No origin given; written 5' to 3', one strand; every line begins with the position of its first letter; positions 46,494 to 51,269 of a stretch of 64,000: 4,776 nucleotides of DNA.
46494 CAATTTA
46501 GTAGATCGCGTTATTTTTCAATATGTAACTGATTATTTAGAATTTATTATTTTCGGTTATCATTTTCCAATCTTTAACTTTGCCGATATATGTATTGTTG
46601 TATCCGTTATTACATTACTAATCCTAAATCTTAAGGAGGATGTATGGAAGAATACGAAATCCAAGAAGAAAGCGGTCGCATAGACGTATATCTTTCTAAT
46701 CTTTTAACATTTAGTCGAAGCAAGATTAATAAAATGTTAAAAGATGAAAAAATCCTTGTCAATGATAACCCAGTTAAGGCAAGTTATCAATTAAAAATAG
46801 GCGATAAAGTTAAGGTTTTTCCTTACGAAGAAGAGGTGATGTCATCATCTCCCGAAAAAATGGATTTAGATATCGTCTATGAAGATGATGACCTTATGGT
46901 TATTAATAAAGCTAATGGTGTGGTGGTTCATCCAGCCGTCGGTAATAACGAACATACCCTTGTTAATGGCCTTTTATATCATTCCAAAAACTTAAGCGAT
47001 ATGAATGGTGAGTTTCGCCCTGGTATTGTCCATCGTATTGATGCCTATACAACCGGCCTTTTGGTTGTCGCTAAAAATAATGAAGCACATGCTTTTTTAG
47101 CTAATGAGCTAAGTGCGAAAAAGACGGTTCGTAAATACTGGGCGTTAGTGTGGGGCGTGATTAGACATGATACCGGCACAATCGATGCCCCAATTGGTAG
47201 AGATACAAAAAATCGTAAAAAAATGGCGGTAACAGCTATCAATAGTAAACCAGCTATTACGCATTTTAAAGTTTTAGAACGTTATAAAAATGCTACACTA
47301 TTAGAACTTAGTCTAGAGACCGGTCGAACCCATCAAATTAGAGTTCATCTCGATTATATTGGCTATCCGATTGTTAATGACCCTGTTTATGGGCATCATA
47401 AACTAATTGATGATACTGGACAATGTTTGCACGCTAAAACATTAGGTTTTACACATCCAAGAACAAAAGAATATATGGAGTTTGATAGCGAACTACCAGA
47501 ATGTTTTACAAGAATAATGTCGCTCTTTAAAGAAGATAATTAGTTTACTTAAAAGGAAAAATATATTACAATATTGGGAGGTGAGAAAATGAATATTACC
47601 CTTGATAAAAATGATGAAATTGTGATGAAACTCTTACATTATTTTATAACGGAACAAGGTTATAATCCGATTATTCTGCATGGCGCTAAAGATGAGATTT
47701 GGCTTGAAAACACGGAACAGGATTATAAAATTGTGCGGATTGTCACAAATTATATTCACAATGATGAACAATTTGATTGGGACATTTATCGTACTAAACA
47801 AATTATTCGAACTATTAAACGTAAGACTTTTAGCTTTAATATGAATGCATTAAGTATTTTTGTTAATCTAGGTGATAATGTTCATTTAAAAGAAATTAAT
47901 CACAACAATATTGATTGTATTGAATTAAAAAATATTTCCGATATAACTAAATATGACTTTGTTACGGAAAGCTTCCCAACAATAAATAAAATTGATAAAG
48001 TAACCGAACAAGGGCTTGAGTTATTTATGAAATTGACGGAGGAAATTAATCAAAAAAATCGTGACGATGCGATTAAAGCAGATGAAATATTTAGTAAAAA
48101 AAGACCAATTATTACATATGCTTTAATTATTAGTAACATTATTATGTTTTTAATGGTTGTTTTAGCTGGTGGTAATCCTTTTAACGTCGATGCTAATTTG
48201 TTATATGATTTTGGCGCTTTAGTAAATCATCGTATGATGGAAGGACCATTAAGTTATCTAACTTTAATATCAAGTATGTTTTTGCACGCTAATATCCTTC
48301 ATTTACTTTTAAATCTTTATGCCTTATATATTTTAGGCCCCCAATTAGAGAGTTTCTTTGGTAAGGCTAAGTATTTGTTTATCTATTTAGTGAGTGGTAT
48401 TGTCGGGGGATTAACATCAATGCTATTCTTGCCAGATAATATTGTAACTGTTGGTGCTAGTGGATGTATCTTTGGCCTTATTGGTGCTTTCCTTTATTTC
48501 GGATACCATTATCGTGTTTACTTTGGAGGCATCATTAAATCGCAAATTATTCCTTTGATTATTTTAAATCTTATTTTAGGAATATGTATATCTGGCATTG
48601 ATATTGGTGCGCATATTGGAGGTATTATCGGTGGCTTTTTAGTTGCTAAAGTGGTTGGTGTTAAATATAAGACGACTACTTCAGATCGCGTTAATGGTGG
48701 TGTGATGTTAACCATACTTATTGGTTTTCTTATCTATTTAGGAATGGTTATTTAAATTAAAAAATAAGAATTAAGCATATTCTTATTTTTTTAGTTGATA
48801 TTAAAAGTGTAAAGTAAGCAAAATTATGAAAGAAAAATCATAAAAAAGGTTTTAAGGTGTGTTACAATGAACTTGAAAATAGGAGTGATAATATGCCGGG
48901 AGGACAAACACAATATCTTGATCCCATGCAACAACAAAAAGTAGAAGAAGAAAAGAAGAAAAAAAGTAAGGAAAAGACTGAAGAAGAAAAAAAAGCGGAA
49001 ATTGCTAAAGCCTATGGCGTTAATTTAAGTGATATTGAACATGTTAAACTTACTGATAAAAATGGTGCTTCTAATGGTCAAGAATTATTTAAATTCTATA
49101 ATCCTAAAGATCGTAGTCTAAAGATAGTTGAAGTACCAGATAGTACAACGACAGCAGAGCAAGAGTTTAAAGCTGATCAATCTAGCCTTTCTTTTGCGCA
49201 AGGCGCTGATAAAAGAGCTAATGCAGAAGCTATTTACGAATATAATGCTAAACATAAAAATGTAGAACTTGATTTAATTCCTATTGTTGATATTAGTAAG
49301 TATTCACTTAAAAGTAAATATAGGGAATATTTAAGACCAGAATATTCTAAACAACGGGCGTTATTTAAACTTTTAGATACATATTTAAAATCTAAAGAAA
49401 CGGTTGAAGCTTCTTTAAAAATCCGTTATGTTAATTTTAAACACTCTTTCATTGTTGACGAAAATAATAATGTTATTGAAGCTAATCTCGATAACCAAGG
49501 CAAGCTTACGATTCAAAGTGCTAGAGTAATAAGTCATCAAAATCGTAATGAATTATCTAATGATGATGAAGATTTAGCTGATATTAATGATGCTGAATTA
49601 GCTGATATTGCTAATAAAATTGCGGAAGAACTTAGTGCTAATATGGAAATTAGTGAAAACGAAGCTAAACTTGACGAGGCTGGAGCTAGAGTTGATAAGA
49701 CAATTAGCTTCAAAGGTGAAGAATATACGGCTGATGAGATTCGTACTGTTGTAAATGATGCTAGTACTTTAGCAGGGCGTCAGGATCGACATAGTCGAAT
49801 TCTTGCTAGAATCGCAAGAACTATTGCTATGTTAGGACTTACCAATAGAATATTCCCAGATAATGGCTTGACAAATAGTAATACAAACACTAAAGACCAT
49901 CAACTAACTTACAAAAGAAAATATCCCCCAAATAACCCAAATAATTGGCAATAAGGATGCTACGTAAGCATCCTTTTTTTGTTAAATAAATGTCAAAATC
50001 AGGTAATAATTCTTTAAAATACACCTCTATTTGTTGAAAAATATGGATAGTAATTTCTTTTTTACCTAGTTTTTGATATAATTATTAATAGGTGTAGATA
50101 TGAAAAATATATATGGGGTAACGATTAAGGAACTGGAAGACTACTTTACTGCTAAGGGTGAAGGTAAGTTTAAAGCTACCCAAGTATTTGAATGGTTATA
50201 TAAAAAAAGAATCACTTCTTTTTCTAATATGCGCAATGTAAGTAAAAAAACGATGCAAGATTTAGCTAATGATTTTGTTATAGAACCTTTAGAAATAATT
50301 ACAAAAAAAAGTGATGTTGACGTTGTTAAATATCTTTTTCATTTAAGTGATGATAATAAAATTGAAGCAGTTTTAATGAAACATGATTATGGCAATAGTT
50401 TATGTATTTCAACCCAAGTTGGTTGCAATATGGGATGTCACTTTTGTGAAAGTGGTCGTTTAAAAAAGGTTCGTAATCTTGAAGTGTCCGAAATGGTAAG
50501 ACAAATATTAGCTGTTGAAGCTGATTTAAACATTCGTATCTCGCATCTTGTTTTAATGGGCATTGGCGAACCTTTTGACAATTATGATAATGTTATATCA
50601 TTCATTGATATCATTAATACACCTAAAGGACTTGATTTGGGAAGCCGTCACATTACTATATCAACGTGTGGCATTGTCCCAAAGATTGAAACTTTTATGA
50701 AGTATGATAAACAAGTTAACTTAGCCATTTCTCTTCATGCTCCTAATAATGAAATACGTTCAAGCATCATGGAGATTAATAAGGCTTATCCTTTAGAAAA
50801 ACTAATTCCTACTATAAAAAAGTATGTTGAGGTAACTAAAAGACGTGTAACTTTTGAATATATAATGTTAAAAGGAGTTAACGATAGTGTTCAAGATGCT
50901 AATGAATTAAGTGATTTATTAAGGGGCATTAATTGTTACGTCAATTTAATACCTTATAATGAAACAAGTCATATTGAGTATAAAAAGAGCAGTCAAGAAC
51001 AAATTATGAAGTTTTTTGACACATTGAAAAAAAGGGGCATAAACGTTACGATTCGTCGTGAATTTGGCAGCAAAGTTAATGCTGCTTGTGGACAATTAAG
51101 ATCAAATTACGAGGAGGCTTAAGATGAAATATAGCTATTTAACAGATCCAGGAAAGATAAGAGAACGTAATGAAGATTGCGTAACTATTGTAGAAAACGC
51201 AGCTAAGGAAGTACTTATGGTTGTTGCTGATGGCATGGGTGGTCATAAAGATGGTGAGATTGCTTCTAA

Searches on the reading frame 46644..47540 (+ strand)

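Call 79: search_protein_families(library=pfam, proteins=[window:46644-47540:+], max_evalue=0.00001)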
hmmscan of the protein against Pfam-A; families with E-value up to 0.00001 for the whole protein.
window:46644-47540:+ (299 aa): 2 families
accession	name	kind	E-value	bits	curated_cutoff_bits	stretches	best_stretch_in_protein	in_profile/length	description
PF00849.27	PseudoU_synth_2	-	2e-32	113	26.8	1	83-236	1-150/152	RNA pseudouridylate synthase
PF01479.30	S4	-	2e-07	31.1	22.8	1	12-56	2-48/48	S4 domain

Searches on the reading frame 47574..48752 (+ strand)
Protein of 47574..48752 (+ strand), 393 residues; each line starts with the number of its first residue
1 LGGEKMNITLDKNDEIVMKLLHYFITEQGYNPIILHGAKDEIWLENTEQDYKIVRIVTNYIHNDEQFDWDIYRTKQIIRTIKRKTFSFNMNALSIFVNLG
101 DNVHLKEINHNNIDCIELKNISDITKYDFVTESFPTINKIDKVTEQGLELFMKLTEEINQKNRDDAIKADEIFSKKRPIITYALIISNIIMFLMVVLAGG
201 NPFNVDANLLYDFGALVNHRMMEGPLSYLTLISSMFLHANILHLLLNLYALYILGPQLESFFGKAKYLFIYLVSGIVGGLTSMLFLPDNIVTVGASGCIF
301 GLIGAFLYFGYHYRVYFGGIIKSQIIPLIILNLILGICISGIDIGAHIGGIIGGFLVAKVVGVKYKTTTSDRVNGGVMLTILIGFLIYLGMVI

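Call 79: search_protein_families(library=pfam, proteins=[window:47574-48752:+], max_evalue=0.00001)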
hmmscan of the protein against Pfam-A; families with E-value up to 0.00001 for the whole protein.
window:47574-48752:+ (393 aa): 1 family
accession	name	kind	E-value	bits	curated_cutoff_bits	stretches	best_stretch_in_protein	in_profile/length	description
PF01694.28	Rhomboid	-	9.2e-34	117.1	22.6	1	228-361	4-140/143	Rhomboid domain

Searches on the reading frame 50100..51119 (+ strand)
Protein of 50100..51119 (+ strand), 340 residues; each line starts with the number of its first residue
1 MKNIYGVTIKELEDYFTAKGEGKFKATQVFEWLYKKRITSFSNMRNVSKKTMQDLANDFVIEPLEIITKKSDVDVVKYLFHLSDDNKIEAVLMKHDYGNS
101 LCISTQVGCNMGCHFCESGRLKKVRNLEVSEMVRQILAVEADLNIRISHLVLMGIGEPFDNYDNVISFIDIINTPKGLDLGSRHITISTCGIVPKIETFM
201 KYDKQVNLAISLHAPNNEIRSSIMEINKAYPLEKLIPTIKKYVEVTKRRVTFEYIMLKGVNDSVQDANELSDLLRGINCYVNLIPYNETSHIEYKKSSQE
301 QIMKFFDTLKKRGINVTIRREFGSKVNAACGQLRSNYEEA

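Call 79: search_protein_families(library=pfam, proteins=[window:50100-51119:+], max_evalue=0.00001)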
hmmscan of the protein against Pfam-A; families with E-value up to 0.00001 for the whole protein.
window:50100-51119:+ (340 aa): 2 families
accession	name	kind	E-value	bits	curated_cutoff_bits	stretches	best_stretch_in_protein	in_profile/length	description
PF04055.27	Radical_SAM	-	2.5e-20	73.7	29.5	1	103-263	1-157/166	Radical SAM superfamily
PF21016.3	RlmN_N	-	2.5e-15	56.4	24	1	3-61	2-60/60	Ribosomal RNA large subunit methyltransferase N-terminal domain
